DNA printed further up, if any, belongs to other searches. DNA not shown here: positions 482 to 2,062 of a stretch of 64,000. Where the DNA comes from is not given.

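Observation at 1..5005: Giant pilin-like proteins carrying LamG (concanavalin-like) lectin domains and Cys-rich CGDG/CDDG repeats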

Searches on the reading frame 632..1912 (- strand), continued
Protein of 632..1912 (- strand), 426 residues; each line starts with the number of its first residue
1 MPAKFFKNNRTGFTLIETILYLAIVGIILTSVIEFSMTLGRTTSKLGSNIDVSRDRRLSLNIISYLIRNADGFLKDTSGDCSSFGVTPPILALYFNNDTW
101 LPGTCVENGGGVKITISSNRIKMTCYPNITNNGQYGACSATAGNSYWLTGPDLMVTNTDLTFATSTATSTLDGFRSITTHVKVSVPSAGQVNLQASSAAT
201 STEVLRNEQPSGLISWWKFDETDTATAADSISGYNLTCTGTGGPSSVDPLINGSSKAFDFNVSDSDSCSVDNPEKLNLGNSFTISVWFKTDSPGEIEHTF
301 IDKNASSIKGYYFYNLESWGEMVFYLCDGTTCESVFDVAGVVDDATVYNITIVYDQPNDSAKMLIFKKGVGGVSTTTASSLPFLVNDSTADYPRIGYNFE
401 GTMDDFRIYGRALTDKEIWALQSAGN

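Call 51: search_protein_families(library=ncbifam, proteins=[P0162, L001:14072-14599:+, L001:12168-13934:+], max_evalue=1)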
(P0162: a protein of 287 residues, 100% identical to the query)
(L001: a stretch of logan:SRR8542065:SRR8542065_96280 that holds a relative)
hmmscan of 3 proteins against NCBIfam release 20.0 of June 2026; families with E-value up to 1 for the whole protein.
P0162 (287 aa): 1 family
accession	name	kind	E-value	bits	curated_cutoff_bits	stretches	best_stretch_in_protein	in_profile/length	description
TIGR02232.1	myxo_disulf_rpt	repeat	0.00094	18.9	20.8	1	152-170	2-20/38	cysteine-rich acidic repeat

L001:14072-14599:+ (176 aa): 16 families
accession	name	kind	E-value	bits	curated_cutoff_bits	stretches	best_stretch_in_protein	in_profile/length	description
TIGR02532.1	IV_pilin_GFxxxE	domain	1.9e-08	33.8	16.3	1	6-27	2-23/24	prepilin-type N-terminal cleavage/methylation domain-containing protein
TIGR01710.1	typeII_sec_gspG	equivalog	2.9e-08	33.8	88.85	1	6-79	1-71/134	type II secretion system major pseudopilin GspG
NF007862.0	PRK10574.1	equivalog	2.1e-05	24.7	138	1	3-28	2-27/145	prepilin peptidase-dependent pilin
TIGR01708.2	typeII_sec_gspH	equivalog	2.2e-05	24.5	80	1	6-35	2-31/169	type II secretion system minor pseudopilin GspH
NF041775.1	typeIV_PilA_Myxo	equivalog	4.1e-05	23.7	400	1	4-27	9-32/214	type IV pilin protein PilA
TIGR01711.1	gspJ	equivalog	0.00014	21.8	64.85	1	6-58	1-52/192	type II secretion system minor pseudopilin GspJ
NF041013.1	T4P_ComGE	equivalog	0.00055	20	49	1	3-25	1-23/83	competence type IV pilus minor pilin ComGE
NF040999.1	pilin_ComGC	equivalog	0.0016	18.6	75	1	6-24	2-20/84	competence type IV pilus major pilin ComGC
NF007800.0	PRK10506.1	equivalog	0.0021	17.9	158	1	3-27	6-30/163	prepilin peptidase-dependent protein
NF040982.1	ComGD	equivalog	0.0091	16.4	70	1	5-33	1-29/139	competence type IV pilus minor pilin ComGD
TIGR01707.1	gspI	equivalog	0.016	15.7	44.35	1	7-32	1-26/101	type II secretion system minor pseudopilin GspI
TIGR02596.1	TIGR02596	subfamily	0.033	14.3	70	1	8-28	1-21/196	Verru_Chthon cassette protein D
NF041002.1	pilin_ComGF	equivalog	0.16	12.2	80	1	5-31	1-27/139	competence type IV pilus minor pilin ComGF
NF007848.0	PRK10557.1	equivalog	0.18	11.1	120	1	1-28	6-35/192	prepilin peptidase-dependent protein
NF047828.1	T3SSXpsI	equivalog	0.19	11.7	150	1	6-44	2-41/132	type II secretion system protein XpsI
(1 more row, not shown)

L001:12168-13934:+ (589 aa): 9 families
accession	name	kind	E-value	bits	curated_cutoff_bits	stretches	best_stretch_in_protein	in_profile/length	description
TIGR01175.1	pilM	subfamily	8.6e-33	113.8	133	1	5-316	5-323/348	type IV pilus assembly protein PilM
NF045709.1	Amuc_1101_fam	equivalog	6.4e-12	45.1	650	1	71-302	69-311/608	Amuc_1101 family PilM-like pilus complex protein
TIGR01174.1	ftsA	equivalog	1.8e-11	43.8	175.85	1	130-331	147-370/371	cell division protein FtsA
NF045943.2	MAG3720_fam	hypoth_equivalog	0.00017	20.8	70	1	134-334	158-359/395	MAG3720 family protein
NF011660.0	PRK15080.1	equivalog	0.00036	19.8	182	1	178-304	141-256/277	ethanolamine utilization protein EutJ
TIGR02529.1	EutJ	subfamily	0.0011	18.5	152.1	1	178-304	108-223/239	ethanolamine utilization protein EutJ family protein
NF010539.0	PRK13927.1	subfamily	0.01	14.8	293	1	178-219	151-192/339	rod shape-determining protein MreB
TIGR00904.1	mreB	subfamily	0.031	13.4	365.75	0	179-222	151-198/334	MreB/Mrl family cell shape determining protein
NF033229.1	small_MgtR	equivalog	0.67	10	35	0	396-409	12-25/30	protein MgtR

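Call 52: search_protein_families(library=ncbifam, alignment_id=A2, max_evalue=0.001)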
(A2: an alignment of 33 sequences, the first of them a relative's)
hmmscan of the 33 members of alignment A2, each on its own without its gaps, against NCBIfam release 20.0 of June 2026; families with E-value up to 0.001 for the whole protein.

A. member 1, P0162 (287 aa): 1 family
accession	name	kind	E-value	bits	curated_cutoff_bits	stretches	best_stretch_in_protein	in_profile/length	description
TIGR02232.1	myxo_disulf_rpt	repeat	0.00094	18.9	20.8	1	152-170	2-20/38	cysteine-rich acidic repeat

B. families by the number of members that match (of 33 scanned): 1 family
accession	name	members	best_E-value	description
TIGR02232.1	myxo_disulf_rpt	16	3.4e-13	cysteine-rich acidic repeat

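Call 61: search_solved_structures(query=A3, max_evalue=1)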
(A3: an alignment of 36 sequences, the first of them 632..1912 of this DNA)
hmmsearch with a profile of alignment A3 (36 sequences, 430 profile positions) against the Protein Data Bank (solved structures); distinct sequences matched with E-value up to 1: 11.
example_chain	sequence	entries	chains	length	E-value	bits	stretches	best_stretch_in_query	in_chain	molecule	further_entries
4qvs_A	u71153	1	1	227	7.8e-12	48.1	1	269-426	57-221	S-layer domain-containing protein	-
6lve_A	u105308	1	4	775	9.4e-05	24.7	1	269-377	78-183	N,N-dimethylformamidase large subunit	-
6lvb_A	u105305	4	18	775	9.4e-05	24.7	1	269-377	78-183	N,N-dimethylformamidase large subunit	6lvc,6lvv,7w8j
6lvd_A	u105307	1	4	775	9.4e-05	24.7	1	269-377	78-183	N,N-dimethylformamidase large subunit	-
5hon_A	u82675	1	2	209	0.00011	24.5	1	274-424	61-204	Extracellular arabinanase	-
5ho0_A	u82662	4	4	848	0.00075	21.7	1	212-424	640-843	Extracellular arabinanase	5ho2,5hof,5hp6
9egp_A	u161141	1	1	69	0.0091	18.2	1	4-30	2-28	Geopilin domain 1 protein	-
7tgg_A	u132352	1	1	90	0.024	16.8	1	4-30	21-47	Geopilin domain 1 protein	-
9laa_A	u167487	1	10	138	0.03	16.5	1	1-29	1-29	Type IV pilin protein PilA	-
3flp_A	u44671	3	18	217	0.071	15.2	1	300-426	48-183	SAP-like pentraxin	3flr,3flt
9lab_B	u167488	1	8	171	0.86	11.7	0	8-31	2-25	MSHA major pilin subunit MshA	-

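Call 67: search_protein_families(library=pfam, alignment_id=A4, max_evalue=0.01)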
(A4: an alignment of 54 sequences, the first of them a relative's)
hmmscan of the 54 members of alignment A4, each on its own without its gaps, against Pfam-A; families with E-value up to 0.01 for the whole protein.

A. member 1, P0162 (287 aa): 0 families

B. families by the number of members that match (of 54 scanned): 16 families
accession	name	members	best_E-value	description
PF14341.11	PilX_N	4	3.9e-05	PilX N-terminal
PF13385.13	Laminin_G_3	1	7.7e-12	Concanavalin A-like lectin/glucanases superfamily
PF00041.27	fn3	1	2.7e-09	Fibronectin type III domain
PF08517.17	AXH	1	1.9e-06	Ataxin-1 and HBP1 module (AXH)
PF16656.11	Pur_ac_phosph_N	1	5.9e-06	Purple acid Phosphatase, N-terminal domain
PF07591.16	PT-HINT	1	3.4e-05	Pretoxin HINT domain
PF08309.17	LVIVD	1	5.7e-05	LVIVD repeat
PF14890.11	Intein_splicing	1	9.3e-05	Intein splicing domain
PF14623.11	Vint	1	0.00013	Hint-domain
PF05203.21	Hom_end_hint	1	0.00079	Hom_end-associated Hint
PF01079.26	Hint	1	0.0016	Hint module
PF24684.1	Vgb_lyase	1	0.0018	Virginiamycin B lyase family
PF14173.11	ComGG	1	0.0024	ComG operon protein 7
PF15048.11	OSTbeta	1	0.007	Organic solute transporter subunit beta protein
PF09134.16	Invasin_D3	1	0.0072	Invasin, domain 3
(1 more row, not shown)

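Call 69: search_protein_families(library=pfam, proteins=[P0194], max_evalue=0.01)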
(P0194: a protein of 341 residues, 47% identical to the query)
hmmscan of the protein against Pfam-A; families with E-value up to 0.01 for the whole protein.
P0194 (341 aa): 0 families

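Call 79: search_solved_structures(query=A4, max_evalue=10)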
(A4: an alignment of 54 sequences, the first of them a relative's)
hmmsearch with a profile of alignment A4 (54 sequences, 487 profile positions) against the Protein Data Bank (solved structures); distinct sequences matched with E-value up to 10: 2.
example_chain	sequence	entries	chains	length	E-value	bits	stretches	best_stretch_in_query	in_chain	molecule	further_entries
5m72_A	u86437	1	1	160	0.16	14.1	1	65-125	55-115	Signal recognition particle subunit SRP72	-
5wrv_B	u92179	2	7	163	0.17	14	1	65-125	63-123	Signal recognition particle subunit SRP72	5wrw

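Call 80: find_encoding_contigs(protein=P0105, flank=9000, max_places=1)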
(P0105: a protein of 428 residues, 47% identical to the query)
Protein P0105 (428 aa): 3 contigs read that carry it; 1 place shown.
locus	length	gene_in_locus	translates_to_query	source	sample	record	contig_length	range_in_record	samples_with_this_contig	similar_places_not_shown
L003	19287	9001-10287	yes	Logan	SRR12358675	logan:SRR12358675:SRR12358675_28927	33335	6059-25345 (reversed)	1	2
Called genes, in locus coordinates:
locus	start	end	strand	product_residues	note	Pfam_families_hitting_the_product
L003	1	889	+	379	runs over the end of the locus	PF00015:MCPsignal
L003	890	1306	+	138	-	PF01584:CheW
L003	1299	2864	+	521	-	PF01627:Hpt (faint), PF02518:HATPase_c, PF01584:CheW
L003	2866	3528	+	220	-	PF00072:Response_reg, PF12773:DZR (weak), PF13240:Zn_Ribbon_1 (weak), PF13248:Zn_ribbon_3 (weak)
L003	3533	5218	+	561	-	PF05157:MshEN, PF00437:T2SSE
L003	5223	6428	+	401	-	PF28597:T2SSF_N (weak), PF00482:T2SSF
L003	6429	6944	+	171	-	PF07963:N_methyl (weak)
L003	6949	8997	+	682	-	PF07963:N_methyl (weak)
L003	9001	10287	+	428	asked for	PF07963:N_methyl (weak), PF13385:Laminin_G_3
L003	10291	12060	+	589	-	PF13385:Laminin_G_3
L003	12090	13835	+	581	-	PF11104:PilM_2, PF06723:MreB_Mbl (faint), PF14450:FtsA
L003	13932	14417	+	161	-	PF07963:N_methyl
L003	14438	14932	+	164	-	PF07963:N_methyl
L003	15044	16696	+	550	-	PF25984:BSH_YknX (faint), PF25881:HH_YBHG (faint), PF25989:YknX_C (faint), PF25954:Beta-barrel_RND_2, PF25990:Beta-barrel_YknX (weak), PF26002:Beta-barrel_AprE (weak)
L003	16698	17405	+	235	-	PF00005:ABC_tran, PF02463:SMC_N (faint)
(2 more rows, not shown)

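Call 81: find_encoding_contigs(protein=P0111, flank=9000, max_places=1)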
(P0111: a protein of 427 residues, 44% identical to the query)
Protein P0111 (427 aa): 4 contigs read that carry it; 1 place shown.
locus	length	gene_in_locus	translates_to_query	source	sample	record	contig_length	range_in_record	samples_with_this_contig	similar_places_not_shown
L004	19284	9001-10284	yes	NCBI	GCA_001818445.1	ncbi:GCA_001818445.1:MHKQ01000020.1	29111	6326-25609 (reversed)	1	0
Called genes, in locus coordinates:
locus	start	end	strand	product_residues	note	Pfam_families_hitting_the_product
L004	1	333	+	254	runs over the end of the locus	PF03848:TehB, PF08003:Methyltransf_9, PF13489:Methyltransf_23, PF05175:MTS (weak), PF13847:Methyltransf_31, PF08241:Methyltransf_11, PF08242:Methyltransf_12, PF13649:Methyltransf_25, +1 more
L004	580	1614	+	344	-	-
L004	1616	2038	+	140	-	PF01584:CheW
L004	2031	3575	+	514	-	PF01627:Hpt, PF02518:HATPase_c, PF01584:CheW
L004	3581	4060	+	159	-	PF00072:Response_reg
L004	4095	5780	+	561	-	PF05157:MshEN, PF00437:T2SSE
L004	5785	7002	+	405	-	PF28597:T2SSF_N (weak), PF00482:T2SSF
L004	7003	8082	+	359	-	PF09603:Fib_succ_major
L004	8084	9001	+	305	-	PF07963:N_methyl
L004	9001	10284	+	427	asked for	PF07963:N_methyl (weak), PF13385:Laminin_G_3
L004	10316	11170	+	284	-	-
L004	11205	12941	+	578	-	PF11104:PilM_2, PF06723:MreB_Mbl (faint), PF14450:FtsA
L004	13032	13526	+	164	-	PF07963:N_methyl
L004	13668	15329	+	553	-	PF25954:Beta-barrel_RND_2 (weak), PF25990:Beta-barrel_YknX (weak), PF26002:Beta-barrel_AprE (weak), PF25975:CzcB_C (faint), PF25989:YknX_C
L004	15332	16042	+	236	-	PF00005:ABC_tran, PF02463:SMC_N (weak)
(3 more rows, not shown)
